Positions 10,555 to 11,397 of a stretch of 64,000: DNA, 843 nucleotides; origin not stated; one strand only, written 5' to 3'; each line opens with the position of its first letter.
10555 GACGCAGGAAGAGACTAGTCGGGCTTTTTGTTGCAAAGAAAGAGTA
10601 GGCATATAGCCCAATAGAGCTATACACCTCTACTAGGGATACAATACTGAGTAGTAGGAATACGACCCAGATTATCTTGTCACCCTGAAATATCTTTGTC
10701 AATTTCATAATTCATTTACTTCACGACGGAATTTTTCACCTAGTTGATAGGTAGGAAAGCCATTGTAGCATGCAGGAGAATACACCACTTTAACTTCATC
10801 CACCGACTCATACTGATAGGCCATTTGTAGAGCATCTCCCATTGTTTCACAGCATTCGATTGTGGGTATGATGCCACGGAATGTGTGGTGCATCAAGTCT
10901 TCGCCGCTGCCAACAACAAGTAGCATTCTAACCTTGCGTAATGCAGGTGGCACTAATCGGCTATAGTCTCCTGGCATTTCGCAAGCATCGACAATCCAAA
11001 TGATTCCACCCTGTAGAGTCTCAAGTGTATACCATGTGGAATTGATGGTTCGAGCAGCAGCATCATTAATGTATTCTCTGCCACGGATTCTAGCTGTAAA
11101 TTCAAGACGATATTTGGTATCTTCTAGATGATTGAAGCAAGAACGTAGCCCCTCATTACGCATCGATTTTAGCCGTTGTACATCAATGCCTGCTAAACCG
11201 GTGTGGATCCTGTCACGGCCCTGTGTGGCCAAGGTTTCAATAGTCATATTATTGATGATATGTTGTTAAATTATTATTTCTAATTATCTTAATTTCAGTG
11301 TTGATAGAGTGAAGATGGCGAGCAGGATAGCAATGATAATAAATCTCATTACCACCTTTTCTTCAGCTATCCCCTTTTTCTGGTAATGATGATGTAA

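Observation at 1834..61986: Dispersed family of 11-bp phased tandem arrays, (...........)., in intergenic regions, mostly upstream of exported-protein genes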

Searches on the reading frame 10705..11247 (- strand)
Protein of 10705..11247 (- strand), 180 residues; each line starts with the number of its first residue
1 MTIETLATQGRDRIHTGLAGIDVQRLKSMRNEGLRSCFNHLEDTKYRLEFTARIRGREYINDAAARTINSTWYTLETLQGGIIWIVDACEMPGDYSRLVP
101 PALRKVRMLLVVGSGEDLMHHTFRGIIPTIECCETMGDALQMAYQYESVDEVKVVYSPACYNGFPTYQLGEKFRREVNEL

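Call 48: find_encoding_contigs(protein=window:10705-11247:-, flank=10000, max_places=10)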
Protein window:10705-11247:- (180 aa): 15 contigs read that carry it; 10 places shown.
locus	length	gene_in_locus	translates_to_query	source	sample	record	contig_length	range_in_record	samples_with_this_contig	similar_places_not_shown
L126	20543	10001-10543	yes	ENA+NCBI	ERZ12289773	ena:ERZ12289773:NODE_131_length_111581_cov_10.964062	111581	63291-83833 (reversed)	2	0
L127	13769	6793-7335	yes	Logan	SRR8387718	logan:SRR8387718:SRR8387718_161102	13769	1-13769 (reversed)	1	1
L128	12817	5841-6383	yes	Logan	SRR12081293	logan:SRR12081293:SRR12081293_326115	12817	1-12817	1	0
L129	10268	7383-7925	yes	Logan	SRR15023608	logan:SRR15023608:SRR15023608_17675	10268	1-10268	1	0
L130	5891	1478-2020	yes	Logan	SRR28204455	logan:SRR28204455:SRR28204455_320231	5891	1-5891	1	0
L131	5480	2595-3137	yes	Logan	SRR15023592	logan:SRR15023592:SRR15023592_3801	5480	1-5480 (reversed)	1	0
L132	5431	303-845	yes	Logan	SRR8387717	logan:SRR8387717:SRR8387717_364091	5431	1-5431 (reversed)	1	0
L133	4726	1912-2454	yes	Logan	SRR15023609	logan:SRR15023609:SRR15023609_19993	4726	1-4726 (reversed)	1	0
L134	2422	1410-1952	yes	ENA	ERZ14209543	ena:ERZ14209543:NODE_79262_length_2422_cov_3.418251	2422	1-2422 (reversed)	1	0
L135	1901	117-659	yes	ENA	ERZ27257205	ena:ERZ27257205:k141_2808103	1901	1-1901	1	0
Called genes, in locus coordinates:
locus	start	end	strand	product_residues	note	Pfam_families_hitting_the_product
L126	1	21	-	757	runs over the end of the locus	PF00309:Sigma54_AID, PF04963:Sigma54_CBD, PF04552:Sigma54_DBD, PF01551:Peptidase_M23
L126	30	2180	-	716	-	PF10459:Peptidase_S46, PF00089:Trypsin (faint), PF13365:Trypsin_2 (faint)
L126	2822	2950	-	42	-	-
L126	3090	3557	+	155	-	PF02381:MraZ (weak)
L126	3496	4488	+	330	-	PF01728:FtsJ (weak), PF01795:Methyltransf_5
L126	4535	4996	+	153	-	PF19579:FtsL_2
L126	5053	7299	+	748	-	PF03717:PBP_dimer (weak), PF00905:Transpeptidase, PF03793:PASTA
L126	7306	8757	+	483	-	PF01225:Mur_ligase, PF08245:Mur_ligase_M, PF02875:Mur_ligase_C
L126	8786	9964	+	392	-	PF00953:Glycos_transf_4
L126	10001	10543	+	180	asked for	-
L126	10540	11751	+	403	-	PF01098:FTSW_RODA_SPOVE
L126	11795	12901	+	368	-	PF03033:Glyco_transf_28, PF04101:Glyco_tran_28_C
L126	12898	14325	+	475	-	PF01225:Mur_ligase, PF08245:Mur_ligase_M, PF02875:Mur_ligase_C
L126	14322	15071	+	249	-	-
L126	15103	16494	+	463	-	PF11104:PilM_2 (faint), PF02491:SHS2_FTSA, PF00012:HSP70 (weak), PF06277:EutA (weak), PF06723:MreB_Mbl, PF14450:FtsA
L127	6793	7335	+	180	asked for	-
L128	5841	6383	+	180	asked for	-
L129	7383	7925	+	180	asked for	-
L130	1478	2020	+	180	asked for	-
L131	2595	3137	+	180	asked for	-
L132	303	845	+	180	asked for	-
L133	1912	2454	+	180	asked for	-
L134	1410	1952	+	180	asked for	-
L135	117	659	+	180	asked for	-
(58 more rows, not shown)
